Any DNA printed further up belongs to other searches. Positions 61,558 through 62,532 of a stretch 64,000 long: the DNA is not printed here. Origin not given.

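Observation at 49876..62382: Segmentally duplicated [P-loop protein]-[membrane gene]-[GT4]-[PaaK-like ligase] cassette: candidate uncharacterised polysaccharide-decoration system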

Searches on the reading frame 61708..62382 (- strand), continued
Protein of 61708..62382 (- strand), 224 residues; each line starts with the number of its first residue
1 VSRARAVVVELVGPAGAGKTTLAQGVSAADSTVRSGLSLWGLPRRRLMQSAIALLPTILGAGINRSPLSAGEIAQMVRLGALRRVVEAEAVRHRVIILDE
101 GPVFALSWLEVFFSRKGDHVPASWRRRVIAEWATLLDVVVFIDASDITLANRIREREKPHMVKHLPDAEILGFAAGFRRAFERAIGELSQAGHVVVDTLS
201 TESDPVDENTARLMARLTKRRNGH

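Call 58: list_cluster_members(proteins=[P0143, P0146, P0200, P0161, P0188, P0133, P0136, P0140])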
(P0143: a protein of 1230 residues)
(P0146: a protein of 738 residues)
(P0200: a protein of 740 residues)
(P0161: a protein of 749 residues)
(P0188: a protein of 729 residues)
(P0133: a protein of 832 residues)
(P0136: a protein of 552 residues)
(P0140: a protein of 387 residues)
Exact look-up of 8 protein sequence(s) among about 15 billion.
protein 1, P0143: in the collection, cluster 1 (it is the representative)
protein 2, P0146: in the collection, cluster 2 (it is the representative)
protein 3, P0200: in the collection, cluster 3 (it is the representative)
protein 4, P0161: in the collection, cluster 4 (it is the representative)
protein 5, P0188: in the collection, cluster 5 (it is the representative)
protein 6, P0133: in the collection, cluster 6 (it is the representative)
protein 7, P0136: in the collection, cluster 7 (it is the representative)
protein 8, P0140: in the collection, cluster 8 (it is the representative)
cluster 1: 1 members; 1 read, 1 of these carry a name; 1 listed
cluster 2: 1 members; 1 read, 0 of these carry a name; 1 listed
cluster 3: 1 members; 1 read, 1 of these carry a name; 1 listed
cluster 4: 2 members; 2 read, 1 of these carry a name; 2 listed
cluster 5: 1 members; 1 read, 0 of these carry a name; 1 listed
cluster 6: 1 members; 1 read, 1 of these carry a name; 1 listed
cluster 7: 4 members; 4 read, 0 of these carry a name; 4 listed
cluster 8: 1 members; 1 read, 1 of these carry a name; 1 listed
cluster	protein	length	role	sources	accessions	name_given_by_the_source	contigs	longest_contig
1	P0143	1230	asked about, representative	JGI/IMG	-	O-antigen/teichoic acid export membrane protein/thymidylate kinase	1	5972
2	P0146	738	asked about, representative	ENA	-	-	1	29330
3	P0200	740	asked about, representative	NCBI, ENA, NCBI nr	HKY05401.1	MAG TPA: hypothetical protein VJQ56_10950 [Blastocatellia bacterium] | hypothetical protein [Blastocatellia bacterium]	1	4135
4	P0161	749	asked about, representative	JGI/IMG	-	O-antigen/teichoic acid export membrane protein/thymidylate kinase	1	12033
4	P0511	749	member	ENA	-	-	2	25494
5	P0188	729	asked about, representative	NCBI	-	-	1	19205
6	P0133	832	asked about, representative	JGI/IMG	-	thymidylate kinase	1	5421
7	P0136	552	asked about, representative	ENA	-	-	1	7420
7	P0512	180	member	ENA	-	-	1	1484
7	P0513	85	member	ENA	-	-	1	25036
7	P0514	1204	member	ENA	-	-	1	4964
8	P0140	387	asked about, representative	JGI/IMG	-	thymidylate kinase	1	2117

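Call 70: search_dna_similar(query=window:61708-62382:-, collection=plasmids, mode=protein, max_evalue=0.001, max_rows=15)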
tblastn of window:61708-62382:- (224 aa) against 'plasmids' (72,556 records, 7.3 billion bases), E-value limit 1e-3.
No match.

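Call 77: search_solved_structures(query=A1, max_evalue=1)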
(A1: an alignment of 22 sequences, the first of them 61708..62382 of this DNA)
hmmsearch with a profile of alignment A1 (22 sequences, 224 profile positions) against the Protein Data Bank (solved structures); distinct sequences matched with E-value up to 1: 153 (the best 60 are shown).
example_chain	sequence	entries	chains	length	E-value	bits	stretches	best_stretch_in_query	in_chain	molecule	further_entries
6c2u_A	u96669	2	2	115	1.6e-08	37.4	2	3-31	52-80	phosphate-loop protein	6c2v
3cmu_A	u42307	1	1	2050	4.2e-08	36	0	7-29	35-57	Protein recA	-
3cmt_A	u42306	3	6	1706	5.4e-07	32.3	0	7-29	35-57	Protein recA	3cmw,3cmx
3cmv_A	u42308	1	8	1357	1.1e-05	28.1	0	7-29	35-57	Protein recA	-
6p6i_A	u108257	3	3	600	0.0023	20.4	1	6-81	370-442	inner membrane ABC-transporter | ABC transporter ATP-binding protein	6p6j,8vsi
9d2f_A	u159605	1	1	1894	0.0036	19.8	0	12-35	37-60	Adenylate kinase 9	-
6fn1_A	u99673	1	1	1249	0.0049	19.4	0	5-80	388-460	Human-mouse chimeric ABCB1 (ABCBHM)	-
6fn4_A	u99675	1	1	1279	0.0052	19.3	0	5-80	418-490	Apo form of Human-mouse chimeric ABCB1 (ABCB1HM) in complex with Antigen binding fragment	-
9fw3_A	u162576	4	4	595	0.0069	18.9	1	6-50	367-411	Mycobactin import ATP-binding/permease protein IrtA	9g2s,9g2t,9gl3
9g36_A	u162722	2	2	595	0.0069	18.9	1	6-50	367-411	Mycobactin import ATP-binding/permease protein IrtA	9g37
9g2v_A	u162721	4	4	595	0.007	18.9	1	6-50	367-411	Mycobactin import ATP-binding/permease protein IrtA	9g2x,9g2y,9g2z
9g2p_A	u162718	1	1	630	0.0078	18.7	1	6-50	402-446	Mycobactin import ATP-binding/permease protein IrtA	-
4g1u_C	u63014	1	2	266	0.011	18.3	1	6-85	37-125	Hemin import ATP-binding protein HmuV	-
9g2k_A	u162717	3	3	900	0.013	17.9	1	6-50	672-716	Mycobactin import ATP-binding/permease protein IrtA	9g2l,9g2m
9fxc_A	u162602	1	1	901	0.013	17.9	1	6-50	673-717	Mycobactin import ATP-binding/permease protein IrtA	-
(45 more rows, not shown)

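Call 80: search_protein_families(library=pfam, proteins=[L043:424-1281:+, L043:1350-1910:+, L043:1997-4408:+, L043:4560-5846:+, L043:5944-7512:+, L043:7407-8216:+, L043:8241-9056:+, L043:9123-9938:+, L043:10270-10713:+], max_evalue=0.001)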
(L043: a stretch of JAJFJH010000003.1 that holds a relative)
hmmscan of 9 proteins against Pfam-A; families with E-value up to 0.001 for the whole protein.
L043:424-1281:+ (285 aa): 2 families
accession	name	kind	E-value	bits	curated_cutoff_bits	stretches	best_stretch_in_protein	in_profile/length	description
PF08450.18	SGL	-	0.00021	21.4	26.3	1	121-242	109-228/246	SMP-30/Gluconolactonase/LRE-like region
PF13449.12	Phytase-like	-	0.00053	20.4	27.6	0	107-235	8-107/284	Esterase-like activity of phytase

L043:1350-1910:+ (186 aa): 3 families
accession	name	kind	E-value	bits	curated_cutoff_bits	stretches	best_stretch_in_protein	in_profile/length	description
PF13860.13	FlgD_ig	-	4.4e-07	30.2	27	1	107-167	12-69/79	FlgD Ig-like domain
PF18962.6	Por_Secre_tail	-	1.2e-06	29.2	27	1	99-183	2-74/75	Secretion system C-terminal sorting domain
PF13585.12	CHU_C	-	0.00015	22.2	27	0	118-173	24-72/86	CHU_C Type IX secretion signal domain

L043:1997-4408:+ (803 aa): 5 families
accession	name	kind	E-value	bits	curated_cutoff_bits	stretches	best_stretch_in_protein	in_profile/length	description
PF13807.11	GNVR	-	4.8e-14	52.5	27.7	1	407-479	8-80/82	G-rich domain on putative tyrosine kinase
PF10609.15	ParA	-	8.7e-11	42.1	27.1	2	561-602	16-57/246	NUBPL iron-transfer P-loop NTPase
PF02706.20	Wzz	-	2.8e-08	34.4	25.5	1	7-95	2-89/91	Chain length determinant protein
PF01656.29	CbiA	-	6.5e-07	29.8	25.4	1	559-779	9-85/125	CobQ/CobB/MinD/ParA nucleotide binding domain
PF13614.12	AAA_31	-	2.1e-06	28.2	27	1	561-749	14-151/177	AAA domain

L043:4560-5846:+ (428 aa): 5 families
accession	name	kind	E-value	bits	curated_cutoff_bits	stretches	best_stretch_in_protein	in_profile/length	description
PF15902.12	Sortilin-Vps10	-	1.8e-09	37.3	33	1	121-231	2-112/446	Sortilin, neurotensin receptor 3,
PF02012.26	BNR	-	7.8e-06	25.6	27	0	373-383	2-12/12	BNR/Asp-box repeat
PF13088.12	BNR_2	-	0.00029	20.7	31.4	0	160-234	83-156/277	BNR repeat-like domain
PF21471.3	Reelin_subrepeat-B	-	0.00041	20.6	27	0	363-395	54-86/127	Reelin subrepeat B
PF14870.12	PSII_BNR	-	0.00081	19.2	27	0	132-206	226-299/303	Photosynthesis system II assembly factor YCF48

L043:5944-7512:+ (522 aa): 2 families
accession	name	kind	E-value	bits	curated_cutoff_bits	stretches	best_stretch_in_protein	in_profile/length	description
PF14907.12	NTP_transf_5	-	1e-05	25.7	31.2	1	61-168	95-194/249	Uncharacterised nucleotidyltransferase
PF02223.23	Thymidylate_kin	-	5.1e-05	23.5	27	0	292-320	3-29/185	Thymidylate kinase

L043:7407-8216:+ (269 aa): 4 families
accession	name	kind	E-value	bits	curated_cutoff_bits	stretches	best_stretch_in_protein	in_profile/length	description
PF13671.12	AAA_33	-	4e-07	30.9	27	1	53-209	2-122/143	AAA domain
PF13238.12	AAA_18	-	2.6e-05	25.1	29.4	0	54-74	2-22/128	AAA domain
PF01712.25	dNK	-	0.00022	21.5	27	0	171-237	110-170/203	Deoxynucleoside kinase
PF01202.28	SKI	-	0.00037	21.1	22.1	0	186-238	86-140/159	Shikimate kinase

L043:8241-9056:+ (271 aa): 1 family
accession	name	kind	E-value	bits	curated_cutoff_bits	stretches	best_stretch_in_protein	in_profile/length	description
PF03567.20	Sulfotransfer_2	-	3.6e-21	76.9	22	1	48-261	8-251/252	Sulfotransferase family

L043:9123-9938:+ (271 aa): 1 family
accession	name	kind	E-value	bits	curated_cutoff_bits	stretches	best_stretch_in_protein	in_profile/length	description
PF06990.17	Gal-3-0_sulfotr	-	0.0003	20.3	27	1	129-237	225-331/402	Galactose-3-O-sulfotransferase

L043:10270-10713:+ (147 aa): 0 families

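Call 89: search_protein_families(library=pfam, proteins=[L029:174-1682:+, L029:1968-2684:+, L029:2808-3608:+, L029:3605-4465:+, L029:4469-6013:+, L029:6010-7557:+, L029:12202-12879:+, L029:12876-14198:+, L029:14065-14730:+, L029:13334-15280:+], max_evalue=0.001)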
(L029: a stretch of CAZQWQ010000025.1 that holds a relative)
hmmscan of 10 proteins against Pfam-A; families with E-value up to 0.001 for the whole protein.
L029:174-1682:+ (502 aa): 8 families
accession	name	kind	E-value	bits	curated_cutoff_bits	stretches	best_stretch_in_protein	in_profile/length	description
PF00158.32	Sigma54_activat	-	3.9e-65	219.1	20.2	1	172-339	2-168/168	Sigma-54 interaction domain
PF00072.30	Response_reg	-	9e-26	90.7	30.2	1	30-136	1-107/111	Response regulator receiver domain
PF14532.12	Sigma54_activ_2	-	6.8e-21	75.4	25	1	172-343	1-138/138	Sigma-54 interaction domain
PF25601.1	AAA_lid_14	-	7e-21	74.3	27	1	344-419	1-72/87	AAA+ ATPase lid domain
PF07728.20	AAA_5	-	3e-07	31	22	1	195-325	2-135/139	AAA domain (dynein-related subfamily)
PF02954.25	HTH_8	-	6.6e-07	29.4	22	1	451-489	3-41/42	Bacterial regulatory protein, Fis family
PF01078.27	Mg_chelatase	-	1.6e-05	24.8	20.3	0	250-316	93-160/207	Magnesium chelatase, subunit ChlI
PF07724.20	AAA_2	-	0.00027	21.5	27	0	193-319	4-130/166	AAA domain (Cdc48 subfamily)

L029:1968-2684:+ (238 aa): 1 family
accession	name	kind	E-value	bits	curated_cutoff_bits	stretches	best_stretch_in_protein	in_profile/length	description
PF02397.22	Bac_transf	-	1.4e-62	210.9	27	2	93-232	43-178/179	Bacterial sugar transferase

L029:2808-3608:+ (266 aa): 1 family
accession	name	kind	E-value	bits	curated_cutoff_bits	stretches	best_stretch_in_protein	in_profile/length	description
PF00551.24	Formyl_trans_N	-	4.4e-16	59.6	26.1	1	109-217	64-173/181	Formyl transferase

L029:3605-4465:+ (286 aa): 2 families
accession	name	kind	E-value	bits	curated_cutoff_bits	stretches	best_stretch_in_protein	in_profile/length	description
PF11959.13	DUF3473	-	3.3e-26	92.2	29.6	1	145-275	1-129/130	Domain of unknown function (DUF3473)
PF01522.26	Polysacc_deac_1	-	4e-25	88.6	23.1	1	34-141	17-121/124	Polysaccharide deacetylase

L029:4469-6013:+ (514 aa): 2 families
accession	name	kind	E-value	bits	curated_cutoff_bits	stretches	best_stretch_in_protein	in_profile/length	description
PF13440.11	Polysacc_synt_3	-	1.3e-72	245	23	1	34-326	1-292/293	Polysaccharide biosynthesis protein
PF01943.22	Polysacc_synt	-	4.7e-32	112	28.2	1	11-277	2-273/274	Polysaccharide biosynthesis protein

L029:6010-7557:+ (515 aa): 0 families

L029:12202-12879:+ (225 aa): 1 family
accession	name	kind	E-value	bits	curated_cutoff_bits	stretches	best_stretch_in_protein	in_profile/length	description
PF02223.23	Thymidylate_kin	-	7.2e-08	32.8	27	0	6-33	2-28/185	Thymidylate kinase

L029:12876-14198:+ (440 aa): 2 families
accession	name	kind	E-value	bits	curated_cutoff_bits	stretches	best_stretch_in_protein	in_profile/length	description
PF15632.11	ATPgrasp_Ter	-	1.2e-09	38.5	29.1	1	203-330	10-127/131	ATP-grasp in the biosynthetic pathway with Ter operon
PF02786.22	CPSase_L_D2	-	0.0006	19.8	19.8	0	116-173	1-60/211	Carbamoyl-phosphate synthase L chain, ATP binding domain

L029:14065-14730:+ (221 aa): 0 families

L029:13334-15280:+ (648 aa): 4 families
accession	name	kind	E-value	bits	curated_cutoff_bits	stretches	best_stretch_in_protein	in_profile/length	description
PF13579.12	Glyco_trans_4_4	-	2.2e-13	51.3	29.7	1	328-443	30-144/158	Glycosyl transferase 4-like domain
PF13692.12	Glyco_trans_1_4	-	4.9e-13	50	27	1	506-593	56-141/142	Glycosyl transferases group 1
PF13439.12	Glyco_transf_4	-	1.8e-12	48.1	28.5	1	321-457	37-169/170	Glycosyltransferase Family 4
PF00534.26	Glycos_transf_1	-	1.8e-11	44.3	26.4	1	504-594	68-158/172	Glycosyl transferases group 1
